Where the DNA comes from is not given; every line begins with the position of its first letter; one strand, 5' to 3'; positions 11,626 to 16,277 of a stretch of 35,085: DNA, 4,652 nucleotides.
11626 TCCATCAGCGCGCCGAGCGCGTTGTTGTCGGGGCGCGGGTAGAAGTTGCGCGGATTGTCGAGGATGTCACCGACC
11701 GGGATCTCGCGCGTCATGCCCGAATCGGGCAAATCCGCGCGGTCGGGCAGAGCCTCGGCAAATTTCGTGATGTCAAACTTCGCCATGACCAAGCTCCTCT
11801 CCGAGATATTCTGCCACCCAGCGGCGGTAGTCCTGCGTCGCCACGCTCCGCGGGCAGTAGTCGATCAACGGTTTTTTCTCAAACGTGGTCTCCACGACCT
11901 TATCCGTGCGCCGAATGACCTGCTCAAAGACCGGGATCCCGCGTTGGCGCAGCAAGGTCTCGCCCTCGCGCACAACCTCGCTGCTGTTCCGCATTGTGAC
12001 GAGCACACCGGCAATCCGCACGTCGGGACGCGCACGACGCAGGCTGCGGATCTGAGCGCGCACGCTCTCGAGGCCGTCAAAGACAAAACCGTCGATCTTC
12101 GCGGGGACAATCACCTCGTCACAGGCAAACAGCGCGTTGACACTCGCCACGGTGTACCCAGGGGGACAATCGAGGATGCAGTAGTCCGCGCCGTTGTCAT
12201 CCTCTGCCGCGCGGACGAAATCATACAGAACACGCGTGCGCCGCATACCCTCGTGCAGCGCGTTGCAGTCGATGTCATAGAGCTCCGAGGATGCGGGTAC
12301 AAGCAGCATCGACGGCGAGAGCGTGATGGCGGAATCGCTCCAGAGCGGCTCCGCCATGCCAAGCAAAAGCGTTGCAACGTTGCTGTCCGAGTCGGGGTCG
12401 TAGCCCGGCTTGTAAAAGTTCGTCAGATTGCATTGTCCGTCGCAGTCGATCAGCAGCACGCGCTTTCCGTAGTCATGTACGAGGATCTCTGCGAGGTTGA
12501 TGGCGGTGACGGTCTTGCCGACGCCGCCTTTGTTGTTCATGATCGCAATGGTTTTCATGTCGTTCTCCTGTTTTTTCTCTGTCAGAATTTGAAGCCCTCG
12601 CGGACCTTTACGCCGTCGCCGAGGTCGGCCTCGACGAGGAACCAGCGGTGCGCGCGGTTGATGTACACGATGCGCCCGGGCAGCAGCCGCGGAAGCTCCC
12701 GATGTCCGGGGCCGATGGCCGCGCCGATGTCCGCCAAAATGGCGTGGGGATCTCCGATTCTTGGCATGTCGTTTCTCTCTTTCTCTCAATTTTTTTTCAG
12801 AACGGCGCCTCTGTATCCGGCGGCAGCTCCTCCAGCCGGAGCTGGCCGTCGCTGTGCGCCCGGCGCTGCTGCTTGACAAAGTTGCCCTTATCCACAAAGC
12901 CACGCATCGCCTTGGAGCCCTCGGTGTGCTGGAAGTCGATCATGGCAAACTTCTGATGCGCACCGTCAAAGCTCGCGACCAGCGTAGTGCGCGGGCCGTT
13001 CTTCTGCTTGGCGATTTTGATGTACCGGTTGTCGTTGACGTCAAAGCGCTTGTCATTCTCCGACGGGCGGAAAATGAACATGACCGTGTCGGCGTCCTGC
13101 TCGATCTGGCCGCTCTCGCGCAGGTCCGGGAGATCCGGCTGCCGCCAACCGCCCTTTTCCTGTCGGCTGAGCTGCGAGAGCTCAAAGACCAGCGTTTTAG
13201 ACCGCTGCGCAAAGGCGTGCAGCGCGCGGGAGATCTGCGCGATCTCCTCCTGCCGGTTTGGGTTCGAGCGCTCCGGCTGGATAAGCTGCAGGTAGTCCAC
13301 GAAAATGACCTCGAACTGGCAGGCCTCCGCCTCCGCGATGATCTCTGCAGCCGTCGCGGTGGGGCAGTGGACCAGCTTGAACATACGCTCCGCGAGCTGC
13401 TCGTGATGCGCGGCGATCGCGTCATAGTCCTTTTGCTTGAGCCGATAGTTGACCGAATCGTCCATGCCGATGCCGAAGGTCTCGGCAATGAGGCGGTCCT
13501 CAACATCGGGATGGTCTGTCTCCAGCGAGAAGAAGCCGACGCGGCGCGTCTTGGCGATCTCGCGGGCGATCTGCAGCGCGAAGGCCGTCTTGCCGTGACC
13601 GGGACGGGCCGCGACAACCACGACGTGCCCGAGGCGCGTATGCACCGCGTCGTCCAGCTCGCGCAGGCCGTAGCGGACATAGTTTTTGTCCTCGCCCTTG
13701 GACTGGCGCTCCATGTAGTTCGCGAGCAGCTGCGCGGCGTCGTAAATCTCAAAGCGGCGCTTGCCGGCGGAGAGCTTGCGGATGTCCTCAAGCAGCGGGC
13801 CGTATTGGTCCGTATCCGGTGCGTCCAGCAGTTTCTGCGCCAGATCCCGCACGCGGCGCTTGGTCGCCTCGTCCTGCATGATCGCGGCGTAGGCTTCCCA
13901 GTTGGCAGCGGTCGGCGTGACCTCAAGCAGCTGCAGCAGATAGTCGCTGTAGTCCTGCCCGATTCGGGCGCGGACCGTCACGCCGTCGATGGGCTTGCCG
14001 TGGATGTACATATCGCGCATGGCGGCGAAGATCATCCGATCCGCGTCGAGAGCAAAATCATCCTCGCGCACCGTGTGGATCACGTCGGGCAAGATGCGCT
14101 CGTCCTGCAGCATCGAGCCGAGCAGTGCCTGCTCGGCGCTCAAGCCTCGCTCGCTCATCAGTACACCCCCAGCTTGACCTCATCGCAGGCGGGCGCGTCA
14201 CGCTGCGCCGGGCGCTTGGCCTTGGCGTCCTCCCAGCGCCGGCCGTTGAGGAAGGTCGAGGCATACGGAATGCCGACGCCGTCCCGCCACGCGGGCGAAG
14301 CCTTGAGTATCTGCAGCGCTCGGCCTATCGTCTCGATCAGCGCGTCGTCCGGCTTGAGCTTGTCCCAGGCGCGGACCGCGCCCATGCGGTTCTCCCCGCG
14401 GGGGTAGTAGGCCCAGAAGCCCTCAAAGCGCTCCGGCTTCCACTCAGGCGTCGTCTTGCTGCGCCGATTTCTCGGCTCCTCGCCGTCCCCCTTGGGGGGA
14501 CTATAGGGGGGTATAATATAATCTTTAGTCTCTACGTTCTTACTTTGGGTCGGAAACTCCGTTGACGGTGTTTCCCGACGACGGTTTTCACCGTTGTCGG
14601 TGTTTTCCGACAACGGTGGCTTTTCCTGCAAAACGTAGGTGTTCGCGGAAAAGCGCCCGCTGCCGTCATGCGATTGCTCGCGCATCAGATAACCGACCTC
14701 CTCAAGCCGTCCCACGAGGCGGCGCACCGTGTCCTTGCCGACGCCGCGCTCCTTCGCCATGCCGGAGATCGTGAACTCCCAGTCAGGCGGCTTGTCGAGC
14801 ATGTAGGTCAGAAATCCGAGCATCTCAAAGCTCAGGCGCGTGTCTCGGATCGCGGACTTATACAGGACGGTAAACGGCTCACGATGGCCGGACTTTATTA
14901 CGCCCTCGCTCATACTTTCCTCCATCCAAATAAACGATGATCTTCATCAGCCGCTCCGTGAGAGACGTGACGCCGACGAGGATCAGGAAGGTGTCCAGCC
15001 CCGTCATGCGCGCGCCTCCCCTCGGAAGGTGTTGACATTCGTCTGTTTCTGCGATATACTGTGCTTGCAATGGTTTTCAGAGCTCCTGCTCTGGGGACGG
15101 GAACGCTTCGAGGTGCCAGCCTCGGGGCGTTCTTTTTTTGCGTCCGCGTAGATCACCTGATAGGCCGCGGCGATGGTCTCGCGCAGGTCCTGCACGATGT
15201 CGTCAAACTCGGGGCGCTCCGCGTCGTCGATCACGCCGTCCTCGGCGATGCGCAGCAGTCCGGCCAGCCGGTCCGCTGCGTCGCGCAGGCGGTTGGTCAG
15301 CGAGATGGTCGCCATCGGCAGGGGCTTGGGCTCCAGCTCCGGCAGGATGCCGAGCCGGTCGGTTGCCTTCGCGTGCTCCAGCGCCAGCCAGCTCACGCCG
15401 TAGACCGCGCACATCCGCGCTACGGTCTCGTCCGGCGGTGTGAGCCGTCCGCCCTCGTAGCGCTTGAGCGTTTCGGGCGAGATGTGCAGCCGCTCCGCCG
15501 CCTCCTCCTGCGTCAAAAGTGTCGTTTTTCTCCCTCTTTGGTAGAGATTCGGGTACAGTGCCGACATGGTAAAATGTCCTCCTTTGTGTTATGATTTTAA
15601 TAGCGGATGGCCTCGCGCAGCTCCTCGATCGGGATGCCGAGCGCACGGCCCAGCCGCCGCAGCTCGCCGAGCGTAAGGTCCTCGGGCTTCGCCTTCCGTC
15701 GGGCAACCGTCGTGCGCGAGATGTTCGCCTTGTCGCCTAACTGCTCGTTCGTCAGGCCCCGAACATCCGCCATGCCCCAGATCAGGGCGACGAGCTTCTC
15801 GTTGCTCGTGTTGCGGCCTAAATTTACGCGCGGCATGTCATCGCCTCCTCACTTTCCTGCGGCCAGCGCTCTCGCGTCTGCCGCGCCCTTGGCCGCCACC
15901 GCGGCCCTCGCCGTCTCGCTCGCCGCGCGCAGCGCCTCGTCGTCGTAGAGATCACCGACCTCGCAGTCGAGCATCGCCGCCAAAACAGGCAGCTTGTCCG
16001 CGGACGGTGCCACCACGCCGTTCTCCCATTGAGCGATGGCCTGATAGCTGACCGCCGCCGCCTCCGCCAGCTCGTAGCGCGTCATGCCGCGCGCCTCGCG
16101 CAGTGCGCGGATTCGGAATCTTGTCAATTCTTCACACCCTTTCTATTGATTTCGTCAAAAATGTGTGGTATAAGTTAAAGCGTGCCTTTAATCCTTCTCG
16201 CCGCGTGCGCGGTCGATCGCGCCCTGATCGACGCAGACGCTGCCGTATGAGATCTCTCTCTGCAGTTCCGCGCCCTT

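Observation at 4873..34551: Dispersed, over-represented 17-bp palindrome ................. (5 perfect + 3 near copies)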

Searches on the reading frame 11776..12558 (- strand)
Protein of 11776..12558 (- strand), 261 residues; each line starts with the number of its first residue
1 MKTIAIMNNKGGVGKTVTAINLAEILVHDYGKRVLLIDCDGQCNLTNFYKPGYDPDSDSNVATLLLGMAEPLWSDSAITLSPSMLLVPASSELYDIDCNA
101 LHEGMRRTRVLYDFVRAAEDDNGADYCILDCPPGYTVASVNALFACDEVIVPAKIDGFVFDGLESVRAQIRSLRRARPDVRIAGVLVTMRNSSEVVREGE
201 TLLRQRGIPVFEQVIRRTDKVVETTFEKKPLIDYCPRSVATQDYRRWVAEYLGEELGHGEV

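Call 14: search_protein_families(library=pfam, proteins=[window:11776-12558:-], max_evalue=0.01)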
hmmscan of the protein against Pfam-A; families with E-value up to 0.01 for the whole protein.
window:11776-12558:- (261 aa): 6 families
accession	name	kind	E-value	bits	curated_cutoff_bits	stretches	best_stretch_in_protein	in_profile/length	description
PF13614.12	AAA_31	-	9.7e-34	117.3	27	1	1-175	1-169/177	AAA domain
PF01656.29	CbiA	-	1.2e-21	77.4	25.4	1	4-230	1-124/125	CobQ/CobB/MinD/ParA nucleotide binding domain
PF00142.24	Fer4_NifH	-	1.2e-09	38.5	25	1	4-48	3-45/271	4Fe-4S iron sulfur cluster binding proteins, NifH/frxC family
PF06564.18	CBP_BcsQ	-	1.1e-08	35.3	21.3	1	1-245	1-227/234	Cellulose biosynthesis protein BcsQ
PF10609.15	ParA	-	6.3e-08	32.8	27.1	1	2-40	4-41/246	NUBPL iron-transfer P-loop NTPase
PF09140.17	MipZ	-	1.6e-05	24.8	20.7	0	3-42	2-40/262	ATPase MipZ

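Call 79: search_solved_structures(query=window:11776-12558:-, max_evalue=0.00001)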
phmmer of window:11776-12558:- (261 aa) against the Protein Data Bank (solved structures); distinct sequences matched with E-value up to 0.00001: 16.
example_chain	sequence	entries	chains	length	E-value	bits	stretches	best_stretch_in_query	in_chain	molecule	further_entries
1wcv_1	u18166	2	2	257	5.5e-25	91.3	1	2-253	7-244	SEGREGATION PROTEIN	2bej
2bek_A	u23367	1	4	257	7e-24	87.7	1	2-253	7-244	SEGREGATION PROTEIN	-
8ray_B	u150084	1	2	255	1.3e-21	80.2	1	3-245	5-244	ParA family protein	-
4pfs_A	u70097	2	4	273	7.6e-21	77.7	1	3-224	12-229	Cobyrinic Acid a,c-diamide synthase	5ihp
5if9_A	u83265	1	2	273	7.8e-21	77.7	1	3-224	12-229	Cobyrinic Acid a,c-diamide synthase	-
6iub_A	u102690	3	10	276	2.1e-18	69.7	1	3-190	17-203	SpoOJ regulator (Soj)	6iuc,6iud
8jmj_A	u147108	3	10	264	2.4e-17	66.3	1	3-190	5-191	SpoOJ regulator (Soj)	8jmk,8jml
6non_A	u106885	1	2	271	3.9e-14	55.7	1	1-158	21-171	Cobyrinic acid ac-diamide synthase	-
6noo_A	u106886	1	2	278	4.1e-14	55.7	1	1-157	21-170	Maintenance of carboxysome positioning A protein, MCDA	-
6nop_B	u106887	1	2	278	5.4e-13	52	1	1-157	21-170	Cobyrinic acid ac-diamide synthase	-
3pg5_A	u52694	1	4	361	1e-10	44.6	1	1-48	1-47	Uncharacterized protein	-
3k9g_A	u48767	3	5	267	4.3e-08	36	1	2-176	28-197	PF-32 protein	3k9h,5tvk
7dut_A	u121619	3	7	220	6.9e-07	32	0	4-46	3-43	SOJ protein (Soj)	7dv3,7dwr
4dzz_A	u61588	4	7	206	1.5e-06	30.9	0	1-52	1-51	Plasmid partitioning protein ParF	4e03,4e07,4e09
5u1g_D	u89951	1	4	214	1.7e-06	30.7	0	1-52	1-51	ParA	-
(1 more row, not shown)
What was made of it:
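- On ParABS partition system (parS centromere): Best PDB hit is Thermus Soj, E = 5.5e-25 (call 79).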

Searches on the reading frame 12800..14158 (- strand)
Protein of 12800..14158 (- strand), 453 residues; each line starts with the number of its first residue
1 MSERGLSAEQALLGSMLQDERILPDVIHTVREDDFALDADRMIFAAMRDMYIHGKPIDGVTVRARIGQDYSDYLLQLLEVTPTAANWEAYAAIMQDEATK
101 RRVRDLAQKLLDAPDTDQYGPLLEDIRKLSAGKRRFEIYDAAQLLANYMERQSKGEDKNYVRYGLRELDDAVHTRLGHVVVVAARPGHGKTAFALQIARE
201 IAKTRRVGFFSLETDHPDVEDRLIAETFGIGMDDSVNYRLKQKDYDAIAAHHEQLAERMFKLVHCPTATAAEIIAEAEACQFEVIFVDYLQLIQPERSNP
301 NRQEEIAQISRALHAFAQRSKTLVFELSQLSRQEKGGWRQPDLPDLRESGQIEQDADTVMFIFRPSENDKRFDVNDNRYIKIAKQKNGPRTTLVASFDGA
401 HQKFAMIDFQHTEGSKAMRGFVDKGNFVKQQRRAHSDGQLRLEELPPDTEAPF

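Call 14: search_protein_families(library=pfam, proteins=[window:12800-14158:-], max_evalue=0.01)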
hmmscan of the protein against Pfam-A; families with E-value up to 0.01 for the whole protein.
window:12800-14158:- (453 aa): 7 families
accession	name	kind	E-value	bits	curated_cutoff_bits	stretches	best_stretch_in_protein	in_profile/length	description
PF03796.21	DnaB_C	-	1.7e-54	185.4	27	1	162-405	3-254/255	DnaB-like helicase C terminal domain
PF00772.26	DnaB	-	7.4e-21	74.6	23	1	6-95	6-102/103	DnaB-like helicase N terminal domain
PF13481.12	AAA_25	-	3.4e-06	27.3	27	1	175-321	31-181/195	AAA domain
PF06068.19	TIP49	-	0.0055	16.4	23.8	0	177-204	50-77/347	TIP49 P-loop domain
PF06745.19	ATPase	-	0.006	16.4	26.6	1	163-314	3-152/231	KaiC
PF20720.3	nSTAND3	-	0.0095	16.1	27.2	0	178-214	18-52/155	Novel STAND NTPase 3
PF00004.35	AAA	-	0.0097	16.8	21.2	0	182-319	3-98/131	ATPase family associated with various cellular activities (AAA)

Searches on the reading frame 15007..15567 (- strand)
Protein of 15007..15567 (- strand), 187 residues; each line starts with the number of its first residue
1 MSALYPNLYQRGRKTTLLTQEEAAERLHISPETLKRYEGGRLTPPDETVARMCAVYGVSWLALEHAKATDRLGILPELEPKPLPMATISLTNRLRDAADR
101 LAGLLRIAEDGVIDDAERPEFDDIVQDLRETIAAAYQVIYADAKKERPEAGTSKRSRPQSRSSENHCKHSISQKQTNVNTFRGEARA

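Call 14: search_protein_families(library=pfam, proteins=[window:15007-15567:-], max_evalue=0.01)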
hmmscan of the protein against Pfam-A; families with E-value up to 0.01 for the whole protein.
window:15007-15567:- (187 aa): 5 families
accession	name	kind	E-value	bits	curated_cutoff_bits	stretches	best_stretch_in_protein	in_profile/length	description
PF13560.12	HTH_31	-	5.7e-12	46.2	27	1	14-59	11-57/64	Helix-turn-helix domain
PF01381.28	HTH_3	-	6.5e-09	36.1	23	1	18-60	10-52/55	Helix-turn-helix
PF12844.13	HTH_19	-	0.00013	22.3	30.2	1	18-59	13-54/64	Helix-turn-helix domain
PF20432.4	Xre-like-HTH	-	0.0012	19.6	25.8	1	18-47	24-54/63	Antitoxin Xre-like helix-turn-helix domain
PF12728.13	HTH_17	-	0.0082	16.8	27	0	17-37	1-21/51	Helix-turn-helix domain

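Call 44: search_protein_families(library=phrogs, proteins=[window:15007-15567:-], max_evalue=0.001)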
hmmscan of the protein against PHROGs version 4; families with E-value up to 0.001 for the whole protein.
window:15007-15567:- (187 aa): 10 families
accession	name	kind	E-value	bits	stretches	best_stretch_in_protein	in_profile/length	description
phrog_6499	-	transcription regulation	1.9e-33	116.1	1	2-145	4-155/157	transcriptional regulator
phrog_8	-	transcription regulation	3.8e-09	37.5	1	9-153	163-276/346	transcriptional regulator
phrog_2967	-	transcription regulation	1.3e-05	25.9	1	14-80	20-78/225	transcriptional regulator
phrog_2439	-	transcription regulation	1.6e-05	24.9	1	6-123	9-124/367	transcriptional regulator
phrog_101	-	transcription regulation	2.8e-05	25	1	20-156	38-175/203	CII-like transcriptional activator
phrog_2328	-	transcription regulation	6.6e-05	23.7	1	13-70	24-81/128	transcriptional repressor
phrog_5823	-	transcription regulation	0.00014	22.1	1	11-63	13-66/404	transcriptional regulator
phrog_597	-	DNA, RNA and nucleotide metabolism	0.00022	22.3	1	13-52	108-149/200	DNA binding protein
phrog_4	-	transcription regulation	0.00066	19.8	1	13-69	144-199/400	transcriptional repressor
phrog_1124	-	transcription regulation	0.00072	20.2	0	16-68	19-71/177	transcriptional regulator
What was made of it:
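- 15004..15567 (-): XRE-family regulator (187 aa, phrog_6499). Alternative candidate ligand. Calls 14 and 44.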

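Call 94: search_protein_families(library=ncbifam, proteins=[window:15007-15567:-], max_evalue=0.01)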
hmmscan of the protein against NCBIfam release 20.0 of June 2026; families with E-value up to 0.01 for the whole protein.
window:15007-15567:- (187 aa): 4 families
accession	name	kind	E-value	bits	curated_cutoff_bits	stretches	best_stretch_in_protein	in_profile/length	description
NF041951.1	phage_RstR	subfamily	6.8e-07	29.5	80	1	12-60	10-58/108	RstR family transcriptional repressor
TIGR03830.1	CxxCG_CxxCG_HTH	subfamily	5.8e-05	22.9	61.8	1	10-49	71-110/127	type II TA system antitoxin MqsA family protein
TIGR00270.2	TIGR00270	equivalog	0.00035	20.4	110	1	5-61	76-132/159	multiprotein bridging factor aMBF1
NF041575.1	antitoxPezA_Strep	equivalog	0.0039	17.2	290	1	13-62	10-59/158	type II toxin-antitoxin system antitoxin PezA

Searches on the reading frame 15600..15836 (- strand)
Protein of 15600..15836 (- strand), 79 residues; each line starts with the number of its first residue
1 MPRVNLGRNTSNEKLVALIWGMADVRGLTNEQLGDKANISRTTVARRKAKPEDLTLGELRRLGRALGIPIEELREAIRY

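Call 14: search_protein_families(library=pfam, proteins=[window:15600-15836:-], max_evalue=0.01)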
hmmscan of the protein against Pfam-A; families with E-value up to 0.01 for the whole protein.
window:15600-15836:- (79 aa): 6 families
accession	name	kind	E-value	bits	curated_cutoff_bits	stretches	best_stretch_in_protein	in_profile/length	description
PF01381.28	HTH_3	-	6.4e-07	29.7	23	1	26-73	8-55/55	Helix-turn-helix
PF13443.12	HTH_26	-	8.3e-06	26.4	22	1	19-75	2-59/63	Cro/C1-type HTH DNA-binding domain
PF20432.4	Xre-like-HTH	-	1.4e-05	25.7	25.8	1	23-56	19-50/63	Antitoxin Xre-like helix-turn-helix domain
PF13404.12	HTH_AsnC-type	-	0.0013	19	27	0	29-49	19-39/42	AsnC-type helix-turn-helix domain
PF04545.22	Sigma70_r4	-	0.0014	18.6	24.1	0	24-49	17-42/50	Sigma-70, region 4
PF13560.12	HTH_31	-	0.0021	18.8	27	1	26-75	13-63/64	Helix-turn-helix domain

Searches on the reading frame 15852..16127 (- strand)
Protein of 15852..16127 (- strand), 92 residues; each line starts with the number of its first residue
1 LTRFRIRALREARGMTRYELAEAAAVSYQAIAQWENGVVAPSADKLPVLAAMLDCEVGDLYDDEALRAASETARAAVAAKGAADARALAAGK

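Call 14: search_protein_families(library=pfam, proteins=[window:15852-16127:-], max_evalue=0.01)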
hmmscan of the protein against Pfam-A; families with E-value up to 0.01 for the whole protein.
window:15852-16127:- (92 aa): 4 families
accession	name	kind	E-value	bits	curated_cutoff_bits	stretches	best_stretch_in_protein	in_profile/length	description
PF01381.28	HTH_3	-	3.8e-13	49.7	23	1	6-59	1-54/55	Helix-turn-helix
PF13443.12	HTH_26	-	7e-09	36.3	22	1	5-64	1-61/63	Cro/C1-type HTH DNA-binding domain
PF13560.12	HTH_31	-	4.4e-08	33.8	27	1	5-55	5-56/64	Helix-turn-helix domain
PF12844.13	HTH_19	-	2e-05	24.8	30.2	1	5-50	3-48/64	Helix-turn-helix domain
